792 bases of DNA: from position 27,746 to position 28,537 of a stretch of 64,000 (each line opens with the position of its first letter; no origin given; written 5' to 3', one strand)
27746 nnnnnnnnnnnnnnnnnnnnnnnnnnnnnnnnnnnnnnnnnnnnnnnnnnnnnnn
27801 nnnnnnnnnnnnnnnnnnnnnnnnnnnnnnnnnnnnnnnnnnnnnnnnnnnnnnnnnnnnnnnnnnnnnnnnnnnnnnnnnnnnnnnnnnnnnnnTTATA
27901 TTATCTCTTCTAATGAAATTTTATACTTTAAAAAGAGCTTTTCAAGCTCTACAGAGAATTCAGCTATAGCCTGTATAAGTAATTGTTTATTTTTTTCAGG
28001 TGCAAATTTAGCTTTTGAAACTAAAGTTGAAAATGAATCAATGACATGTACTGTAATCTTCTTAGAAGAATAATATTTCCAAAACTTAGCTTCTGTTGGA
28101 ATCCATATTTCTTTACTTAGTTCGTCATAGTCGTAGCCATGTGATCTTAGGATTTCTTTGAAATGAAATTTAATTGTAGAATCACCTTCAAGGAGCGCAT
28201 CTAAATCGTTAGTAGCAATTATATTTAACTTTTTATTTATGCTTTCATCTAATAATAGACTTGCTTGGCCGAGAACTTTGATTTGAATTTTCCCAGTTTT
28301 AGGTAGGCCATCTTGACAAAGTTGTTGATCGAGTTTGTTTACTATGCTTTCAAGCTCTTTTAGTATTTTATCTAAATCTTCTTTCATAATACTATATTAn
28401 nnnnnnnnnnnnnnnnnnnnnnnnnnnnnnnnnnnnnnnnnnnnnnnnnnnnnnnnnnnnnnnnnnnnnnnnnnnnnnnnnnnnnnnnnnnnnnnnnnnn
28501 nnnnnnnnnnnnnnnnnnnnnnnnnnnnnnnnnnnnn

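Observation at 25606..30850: Accessory patch directly downstream of the T2SS cluster: Fic protein, a translationally coupled NTase-like/RHH pair, and a double-HTH protein bracketed by two direct MITE copies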

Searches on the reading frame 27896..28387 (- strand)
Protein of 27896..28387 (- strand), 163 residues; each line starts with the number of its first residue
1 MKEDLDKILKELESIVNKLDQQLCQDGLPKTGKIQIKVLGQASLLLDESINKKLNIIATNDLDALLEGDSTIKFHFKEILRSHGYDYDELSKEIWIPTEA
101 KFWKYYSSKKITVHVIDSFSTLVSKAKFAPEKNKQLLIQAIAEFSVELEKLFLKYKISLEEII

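Call 4: search_protein_families(library=pfam, proteins=[window:27896-28387:-], max_evalue=1)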
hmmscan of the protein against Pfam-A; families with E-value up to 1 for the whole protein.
window:27896-28387:- (163 aa): 2 families
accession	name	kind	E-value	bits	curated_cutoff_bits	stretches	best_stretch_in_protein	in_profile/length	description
PF13156.12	Mrr_cat_2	-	0.019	15.3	22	1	104-159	50-102/127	Restriction endonuclease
PF14056.11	DUF4250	-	0.12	12.8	27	1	50-92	12-53/55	Domain of unknown function (DUF4250)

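Call 5: search_protein_families(library=padloc, proteins=[window:27896-28387:-], max_evalue=1)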
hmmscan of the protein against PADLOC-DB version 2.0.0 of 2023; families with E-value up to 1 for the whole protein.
window:27896-28387:- (163 aa): 0 families

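Call 6: search_protein_families(library=ncbifam, proteins=[window:27896-28387:-], max_evalue=1)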
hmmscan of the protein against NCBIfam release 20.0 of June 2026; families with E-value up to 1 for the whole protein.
window:27896-28387:- (163 aa): 0 families

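Call 8: find_homologous_proteins(query=window:27896-28387:-, max_evalue=0.01)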
Query window:27896-28387:- (163 aa): 5 proteins with E <= 0.01 among 162 candidates.
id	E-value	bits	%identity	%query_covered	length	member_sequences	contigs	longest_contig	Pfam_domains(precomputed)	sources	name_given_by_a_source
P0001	1.0e-96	339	100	100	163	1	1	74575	-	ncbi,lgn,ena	-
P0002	1.4e-22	98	35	95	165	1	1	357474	-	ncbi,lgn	-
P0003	1.5e-21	95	39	96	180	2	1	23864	-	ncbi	-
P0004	1.7e-19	88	37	85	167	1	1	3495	-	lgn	-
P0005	8.8e-17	80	42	87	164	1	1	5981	-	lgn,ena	-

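Call 10: find_encoding_contigs(protein=P0002, flank=6000, max_places=3)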
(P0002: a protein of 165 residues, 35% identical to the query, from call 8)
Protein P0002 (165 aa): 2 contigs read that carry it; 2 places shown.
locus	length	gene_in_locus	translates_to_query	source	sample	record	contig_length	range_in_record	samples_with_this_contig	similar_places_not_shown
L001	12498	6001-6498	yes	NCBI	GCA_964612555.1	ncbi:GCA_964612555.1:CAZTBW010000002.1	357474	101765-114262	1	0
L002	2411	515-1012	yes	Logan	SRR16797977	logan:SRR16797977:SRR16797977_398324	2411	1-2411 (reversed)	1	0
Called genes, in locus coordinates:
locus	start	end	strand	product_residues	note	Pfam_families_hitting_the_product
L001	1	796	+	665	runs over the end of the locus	PF13231:PMT_2 (weak)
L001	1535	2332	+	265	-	-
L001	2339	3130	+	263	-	PF03372:Exo_endo_phos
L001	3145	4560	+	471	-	PF26299:MurL_N, PF26298:MurL_epimerase_C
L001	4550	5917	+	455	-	PF21799:MurD-like_N (weak), PF08245:Mur_ligase_M, PF02875:Mur_ligase_C (faint)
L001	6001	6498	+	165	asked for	-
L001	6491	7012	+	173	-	-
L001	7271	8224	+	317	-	PF00149:Metallophos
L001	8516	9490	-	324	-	PF01551:Peptidase_M23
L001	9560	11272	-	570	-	PF02463:SMC_N, PF13175:AAA_15, PF13476:AAA_23 (weak)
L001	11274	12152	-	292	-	PF01513:NAD_kinase, PF20143:NAD_kinase_C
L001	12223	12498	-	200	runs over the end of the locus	-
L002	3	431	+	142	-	?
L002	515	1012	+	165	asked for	-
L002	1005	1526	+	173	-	-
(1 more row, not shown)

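Call 11: find_encoding_contigs(protein=P0003, flank=6000, max_places=3)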
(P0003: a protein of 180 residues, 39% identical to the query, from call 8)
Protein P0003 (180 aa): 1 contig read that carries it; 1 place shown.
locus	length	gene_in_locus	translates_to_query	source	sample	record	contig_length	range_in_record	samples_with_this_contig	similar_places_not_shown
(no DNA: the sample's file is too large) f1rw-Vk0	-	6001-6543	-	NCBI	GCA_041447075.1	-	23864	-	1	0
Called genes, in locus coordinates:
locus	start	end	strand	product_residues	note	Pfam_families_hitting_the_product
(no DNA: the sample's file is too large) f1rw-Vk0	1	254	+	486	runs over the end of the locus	PF01966:HD (weak)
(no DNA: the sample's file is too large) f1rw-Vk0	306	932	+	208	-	PF00485:PRK, PF13238:AAA_18 (weak)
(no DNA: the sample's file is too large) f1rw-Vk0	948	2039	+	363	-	-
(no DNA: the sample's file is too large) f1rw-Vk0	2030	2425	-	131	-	-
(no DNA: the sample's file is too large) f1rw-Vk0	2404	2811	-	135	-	PF07332:Phage_holin_3_6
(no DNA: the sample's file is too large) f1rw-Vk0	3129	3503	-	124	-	-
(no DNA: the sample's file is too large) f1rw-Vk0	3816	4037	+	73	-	PF03061:4HBT (weak)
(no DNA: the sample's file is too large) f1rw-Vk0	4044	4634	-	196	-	PF03193:RsgA_GTPase (faint), PF00350:Dynamin_N (faint), PF01926:MMR_HSR1, PF02421:FeoB_N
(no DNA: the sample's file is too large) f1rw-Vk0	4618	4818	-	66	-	-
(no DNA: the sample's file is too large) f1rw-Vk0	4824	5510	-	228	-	PF01578:Cytochrom_C_asm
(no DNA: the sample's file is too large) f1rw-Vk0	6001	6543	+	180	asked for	-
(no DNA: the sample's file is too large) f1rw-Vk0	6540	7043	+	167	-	-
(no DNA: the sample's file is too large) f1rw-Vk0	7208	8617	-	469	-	PF25390:WD40_RLD, PF13540:RCC1_2, PF00415:RCC1 (weak), PF00415:RCC1, PF13540:RCC1_2, PF00415:RCC1, PF00415:RCC1, PF25390:WD40_RLD, +3 more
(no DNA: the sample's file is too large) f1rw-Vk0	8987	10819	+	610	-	PF01839:FG-GAP, PF13517:FG-GAP_3 (weak), PF01839:FG-GAP (weak), PF13517:FG-GAP_3 (weak)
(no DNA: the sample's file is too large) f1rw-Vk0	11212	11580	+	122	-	PF01451:LMWPc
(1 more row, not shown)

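Call 12: find_encoding_contigs(protein=P0005, flank=6000, max_places=3)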
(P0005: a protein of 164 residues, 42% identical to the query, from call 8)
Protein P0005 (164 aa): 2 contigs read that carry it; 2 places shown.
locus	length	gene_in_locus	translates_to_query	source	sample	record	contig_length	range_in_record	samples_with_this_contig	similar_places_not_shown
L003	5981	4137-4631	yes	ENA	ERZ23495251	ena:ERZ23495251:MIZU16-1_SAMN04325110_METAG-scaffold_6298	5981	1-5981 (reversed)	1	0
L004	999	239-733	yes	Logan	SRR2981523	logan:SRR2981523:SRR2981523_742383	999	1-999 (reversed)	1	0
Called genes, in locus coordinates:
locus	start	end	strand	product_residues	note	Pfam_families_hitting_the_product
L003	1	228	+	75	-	?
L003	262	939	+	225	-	PF00072:Response_reg, PF00486:Trans_reg_C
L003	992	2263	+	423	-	PF00672:HAMP (weak), PF00512:HisKA (faint), PF02518:HATPase_c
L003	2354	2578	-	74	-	-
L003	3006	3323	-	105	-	-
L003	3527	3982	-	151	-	PF02639:DUF188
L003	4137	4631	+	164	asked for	-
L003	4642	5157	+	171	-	-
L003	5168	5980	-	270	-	?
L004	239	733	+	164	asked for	-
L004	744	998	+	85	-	?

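Call 13: find_encoding_contigs(protein=P0004, flank=6000, max_places=3)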
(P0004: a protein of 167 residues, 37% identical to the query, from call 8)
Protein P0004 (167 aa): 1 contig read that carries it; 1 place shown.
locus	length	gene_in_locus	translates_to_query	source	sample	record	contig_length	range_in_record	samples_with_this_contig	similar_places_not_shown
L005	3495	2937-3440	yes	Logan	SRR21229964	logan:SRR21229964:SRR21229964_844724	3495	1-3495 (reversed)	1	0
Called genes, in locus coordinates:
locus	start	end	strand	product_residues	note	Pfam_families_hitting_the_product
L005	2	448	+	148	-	?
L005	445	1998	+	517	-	PF00072:Response_reg, PF00989:PAS, PF08448:PAS_4, PF13188:PAS_8 (weak), PF08447:PAS_3, PF00512:HisKA, PF13581:HATPase_c_2 (weak), PF02518:HATPase_c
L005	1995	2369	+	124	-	-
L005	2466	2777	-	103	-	-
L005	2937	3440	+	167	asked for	-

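Call 22: search_solved_structures(query=A1, max_evalue=10, show_alignments=3)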
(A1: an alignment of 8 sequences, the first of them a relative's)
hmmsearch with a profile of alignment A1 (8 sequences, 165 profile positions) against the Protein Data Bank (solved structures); distinct sequences matched with E-value up to 10: 0.

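Call 24: find_homologous_proteins(query=A1, max_evalue=0.01)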
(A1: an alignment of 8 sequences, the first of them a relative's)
Query A1 (8 sequences) (163 aa, profile of the alignment): 109 proteins with E <= 0.01 among 3935 candidates.
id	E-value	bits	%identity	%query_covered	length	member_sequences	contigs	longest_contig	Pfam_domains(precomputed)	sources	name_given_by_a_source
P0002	8.7e-64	232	35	95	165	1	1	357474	-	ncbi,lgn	-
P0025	3.0e-63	230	32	93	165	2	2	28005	-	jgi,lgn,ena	-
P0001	1.9e-62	228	100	100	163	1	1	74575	-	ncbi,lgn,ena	-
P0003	4.1e-61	224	39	96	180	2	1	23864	-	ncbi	-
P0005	5.3e-61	223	42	87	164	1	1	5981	-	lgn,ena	-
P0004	1.2e-60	222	37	85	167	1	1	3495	-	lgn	-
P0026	9.8e-60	219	32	95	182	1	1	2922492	-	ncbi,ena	-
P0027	1.4e-59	218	34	93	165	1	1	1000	-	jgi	jgi:hypothetical protein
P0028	2.7e-58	214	43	87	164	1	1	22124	-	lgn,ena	-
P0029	3.0e-57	211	40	93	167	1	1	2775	-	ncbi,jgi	jgi:hypothetical protein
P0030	6.0e-57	210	41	91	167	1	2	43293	-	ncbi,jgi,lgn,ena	jgi:hypothetical protein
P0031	3.6e-56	207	44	93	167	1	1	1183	-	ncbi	-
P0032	6.3e-56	207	40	93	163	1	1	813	-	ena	-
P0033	8.7e-56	206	43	84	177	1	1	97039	-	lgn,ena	-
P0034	1.1e-55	206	41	93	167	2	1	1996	-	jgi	jgi:hypothetical protein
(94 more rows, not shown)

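Call 29: find_encoding_contigs(protein=P0001, flank=2000, max_places=3)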
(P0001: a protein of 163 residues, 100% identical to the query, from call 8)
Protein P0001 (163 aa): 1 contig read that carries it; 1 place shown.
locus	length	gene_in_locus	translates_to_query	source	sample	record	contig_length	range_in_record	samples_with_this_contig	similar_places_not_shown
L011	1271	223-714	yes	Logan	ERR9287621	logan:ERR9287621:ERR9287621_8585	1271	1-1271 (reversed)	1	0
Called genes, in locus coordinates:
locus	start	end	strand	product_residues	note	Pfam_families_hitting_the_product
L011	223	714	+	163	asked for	-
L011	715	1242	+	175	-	-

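Call 35: predict_structure(alignment_id=A3)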
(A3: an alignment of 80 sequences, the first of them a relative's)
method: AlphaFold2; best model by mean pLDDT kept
length: 163 residues; sequences in the alignment: 80
mean_pLDDT: 94.4   pTM: 0.87
mean pLDDT of the five models: 94.4, 94.0, 94.0, 93.2, 92.4
residues with pLDDT >= 90: 151; 70-90: 12; 50-70: 0; < 50: 0
segments of 3 or more residues with pLDDT < 50: none
pLDDT, mean of each block of 10 residues (from residue 1): 94 96 95 95 95 91 93 95 95 93 96 97 95 94 94 93 84
secondary structure, 60 per line:
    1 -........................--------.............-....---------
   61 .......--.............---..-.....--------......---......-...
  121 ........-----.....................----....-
elements in order: H2-25 E34-39 H40-46 H48-51 E61-67 H70-82 H89-93 E102-107 E111-116 H118-128 H134-154 H159-162

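Call 42: search_protein_families(library=pfam, alignment_id=A3, max_evalue=10)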
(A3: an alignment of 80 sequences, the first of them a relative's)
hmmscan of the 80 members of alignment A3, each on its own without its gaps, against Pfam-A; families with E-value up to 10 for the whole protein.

A. member 1, P0001 (163 aa): 2 families
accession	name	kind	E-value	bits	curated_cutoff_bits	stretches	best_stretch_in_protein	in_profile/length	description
PF13156.12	Mrr_cat_2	-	0.019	15.3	22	1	104-159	50-102/127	Restriction endonuclease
PF14056.11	DUF4250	-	0.12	12.8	27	1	50-92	12-53/55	Domain of unknown function (DUF4250)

B. families by the number of members that match (of 80 scanned): 38 families (the first 25 are shown)
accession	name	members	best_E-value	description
PF14056.11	DUF4250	17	0.0066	Domain of unknown function (DUF4250)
PF03374.19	ANT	7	0.018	Phage antirepressor protein KilAC domain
PF24991.2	Ig_NUP210_4th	4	0.09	NUP210 forth Ig-like domain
PF18105.7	PGM1_C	4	0.1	PGM1 C-terminal domain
PF17153.9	CHASE9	3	0.006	Periplasmic sensor domain, extracellular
PF07765.17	KIP1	3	0.028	KIP1-like protein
PF19502.5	DUF6036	2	0.0065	Nucleotidyltransferase of unknown function (DUF6036)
PF21377.3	MurD_N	2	0.0083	MurD N-terminal domain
PF24471.1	KH_DEAH11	2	0.041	DEAH11-like, KH-domain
PF18262.7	PhetRS_B1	2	0.063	Phe-tRNA synthetase beta subunit B1 domain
PF04244.19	DPRP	2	0.065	Deoxyribodipyrimidine photo-lyase-related protein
PF04025.18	RemA-like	2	0.1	Extracellular matrix regulatory protein A-like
PF00702.32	Hydrolase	2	0.18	haloacid dehalogenase-like hydrolase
PF25163.1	UBA_RNF31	1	0.0054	E3 ubiquitin-protein ligase RNF31, UBA domain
PF11142.13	DUF2917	1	0.013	Protein of unknown function (DUF2917)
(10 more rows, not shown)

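Call 43: find_related_loci(query=A3, collection=genome_contigs, flank=8000)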
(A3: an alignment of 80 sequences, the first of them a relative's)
Query A3 (163 aa) in genome_contigs; peptide patterns used: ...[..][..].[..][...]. (x = any residue, [..] = any of these).
137 stretches matched a pattern; 52 encode a relative of the query (tblastn E <= 1e-3); 52 distinct loci.
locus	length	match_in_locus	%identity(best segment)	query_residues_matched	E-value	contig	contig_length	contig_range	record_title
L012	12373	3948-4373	42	7-148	1e-31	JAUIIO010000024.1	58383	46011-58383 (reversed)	MAG: bacterium isolate Co_bin.265 NODE_3974_length_58383_cov_1.687294, whole genome shotgun sequence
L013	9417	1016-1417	43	20-155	1e-27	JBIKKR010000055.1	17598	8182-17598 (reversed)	MAG: Bdellovibrionota bacterium isolate ME2014-08-05_3300044627_group5_bin128 Rohwer_bin1184_scaffold_2535_c1, whole gen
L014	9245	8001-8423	41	1-141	2e-29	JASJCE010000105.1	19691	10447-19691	MAG: Desulfobacterales bacterium isolate MO_140.B15 MO_140.c_1516, whole genome shotgun sequence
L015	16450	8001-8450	40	12-155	9e-30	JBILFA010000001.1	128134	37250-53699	MAG: Bdellovibrionota bacterium isolate ME2016-07-29_3300044622_group7_bin22 Rohwer_bin1192_scaffold_17_c1, whole genome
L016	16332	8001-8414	45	5-142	5e-29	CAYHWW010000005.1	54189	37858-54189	MAG TPA_asm: uncultured Oligoflexia bacterium isolate ERP119705_co16_423 genome assembly, contig: NODE_349_length_54189_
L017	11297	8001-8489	39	1-163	4e-29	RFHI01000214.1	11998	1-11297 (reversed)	MAG: Candidatus Dadabacteria bacterium isolate J046 k99_1146653, whole genome shotgun sequence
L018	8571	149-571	42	2-142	4e-28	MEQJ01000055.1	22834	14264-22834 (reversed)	MAG: Bdellovibrionales bacterium RIFOXYD1_FULL_53_11 rifoxyd1_full_scaffold_2538, whole genome shotgun sequence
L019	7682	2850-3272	40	2-142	3e-28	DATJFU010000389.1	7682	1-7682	MAG TPA_asm: Bdellovibrionota bacterium isolate SMAG_U15468 k141_6264115, whole genome shotgun sequence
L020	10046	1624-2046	33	1-141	7e-28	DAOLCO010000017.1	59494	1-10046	MAG TPA_asm: Oligoflexia bacterium isolate AMR_MDS_0130 NODE_221_length_59494_cov_6.996147, whole genome shotgun sequenc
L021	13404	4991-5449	39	2-155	8e-28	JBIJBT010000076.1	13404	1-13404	MAG: Bdellovibrionota bacterium isolate ME2006-08-10D11_3300044971_group2_bin236 Rohwer_bin1194_scaffold_3860_c1, whole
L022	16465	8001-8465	35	1-155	6e-28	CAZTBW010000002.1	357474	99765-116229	MAG TPA_asm: uncultured Bdellovibrionales bacterium isolate SRP344714_co1_304 genome assembly, contig: NODE_42_length_35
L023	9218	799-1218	44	3-142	2e-27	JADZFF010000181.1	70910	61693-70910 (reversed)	MAG: Bdellovibrionales bacterium isolate SJ854 c_000001585369, whole genome shotgun sequence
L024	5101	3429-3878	41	5-152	3e-27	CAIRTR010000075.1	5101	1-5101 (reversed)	MAG: Oligoflexia bacterium isolate Kiruna3_bin-3974 genome assembly, contig: bin-3974:075/323, whole genome shotgun sequ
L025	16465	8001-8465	39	1-155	7e-27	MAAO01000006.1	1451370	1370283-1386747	Halobacteriovorax marinus isolate 36_234_T64 BD02T64_scaffold_0, whole genome shotgun sequence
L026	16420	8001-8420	39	5-145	2e-26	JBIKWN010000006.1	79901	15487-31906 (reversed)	MAG: Bdellovibrionota bacterium isolate ME2015-09-13_3300035666_group6_bin236 Rohwer_bin1197_scaffold_143_c1, whole geno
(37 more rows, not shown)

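Call 53: search_protein_families(library=pfam, alignment_id=A4, max_evalue=0.00001)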
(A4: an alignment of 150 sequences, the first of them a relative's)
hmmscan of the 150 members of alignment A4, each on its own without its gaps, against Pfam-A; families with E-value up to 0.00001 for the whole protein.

A. member 1, L001:4550-5914:+ (455 aa): 2 families
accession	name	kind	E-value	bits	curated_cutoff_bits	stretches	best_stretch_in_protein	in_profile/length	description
PF08245.18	Mur_ligase_M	-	7e-22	78.8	24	1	105-277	1-199/200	Mur ligase middle domain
PF21799.2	MurD-like_N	-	3.4e-06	27.7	27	0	8-77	3-71/88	Mur ligase MurD-like, N-terminal domain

B. families by the number of members that match (of 150 scanned): 159 families (the first 25 are shown)
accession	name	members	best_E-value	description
PF00155.27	Aminotran_1_2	3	1.6e-59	Aminotransferase class I and II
PF07690.21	MFS_1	3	7.3e-46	Major Facilitator Superfamily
PF08242.18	Methyltransf_12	3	2.3e-17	Methyltransferase domain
PF08241.18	Methyltransf_11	3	5.9e-17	Methyltransferase domain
PF13649.12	Methyltransf_25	3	4.3e-15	Methyltransferase domain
PF13517.12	FG-GAP_3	2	6.1e-53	FG-GAP-like repeat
PF01041.23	DegT_DnrJ_EryC1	2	1.6e-35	DegT/DnrJ/EryC1/StrS aminotransferase family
PF00669.25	Flagellin_N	2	4.1e-35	Bacterial flagellin N-terminal helical region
PF00535.33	Glycos_transf_2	2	3.8e-34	Glycosyl transferase family 2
PF13635.12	DUF4143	2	1.2e-31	Domain of unknown function (DUF4143)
PF13173.12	AAA_14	2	7.8e-22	AAA domain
PF00700.27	Flagellin_C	2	6.2e-21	Bacterial flagellin C-terminal helical region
PF13472.12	Lipase_GDSL_2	2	7.4e-21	GDSL-like Lipase/Acylhydrolase family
PF01839.29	FG-GAP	2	7.1e-20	FG-GAP repeat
PF00004.35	AAA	2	3.1e-19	ATPase family associated with various cellular activities (AAA)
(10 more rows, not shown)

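Call 54: search_protein_families(library=padloc, alignment_id=A4, max_evalue=1e-8)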
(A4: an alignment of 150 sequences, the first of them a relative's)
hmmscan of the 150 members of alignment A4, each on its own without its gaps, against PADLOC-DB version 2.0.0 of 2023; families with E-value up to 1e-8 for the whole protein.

A. member 1, L001:4550-5914:+ (455 aa): 0 families

B. families by the number of members that match (of 150 scanned): 24 families
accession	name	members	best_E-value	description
PDLC04134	mad2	3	4.1e-18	mads_2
PDLC04790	PDC-S01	2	7.3e-64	-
PDLC04789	PDC-S01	2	7.3e-47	-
PDLC04787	PDC-S01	2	5.6e-33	-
PDLC04791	PDC-S01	2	2.7e-24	-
PDLC04792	PDC-S01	2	8.4e-15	-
PDLC04788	PDC-S01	2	2.6e-14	-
PDLC04786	PDC-S01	2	1.1e-13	-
PDLC03963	SoFic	1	1.4e-58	-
PDLC04869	PDC-S05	1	2.3e-31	-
PDLC02215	QatD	1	3e-27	-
PDLC04856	PDC-S05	1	6.8e-27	-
PDLC01247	DEDDh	1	4.8e-17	"CAS-I,CAS-II,CAS-III,CAS-IV,CAS-V,CAS-VI; associated"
PDLC04849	PDC-S05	1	1.4e-15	-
PDLC04839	PDC-S04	1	4.6e-14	-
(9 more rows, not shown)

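Call 62: search_protein_families(library=phrogs, proteins=[window:27896-28387:-], max_evalue=0.1)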
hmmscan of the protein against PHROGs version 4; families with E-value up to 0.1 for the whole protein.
window:27896-28387:- (163 aa): 0 families

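Call 64: find_related_loci(query=A3, collection=viral_contigs, flank=6000)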
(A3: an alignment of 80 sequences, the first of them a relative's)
Query A3 (163 aa) in viral_contigs; peptide patterns used: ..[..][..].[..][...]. (x = any residue, [..] = any of these).
266 stretches matched a pattern; 1 encode a relative of the query (tblastn E <= 1e-3); 1 distinct loci.
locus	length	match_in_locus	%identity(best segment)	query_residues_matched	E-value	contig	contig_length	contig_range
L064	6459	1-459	39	1-151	2e-28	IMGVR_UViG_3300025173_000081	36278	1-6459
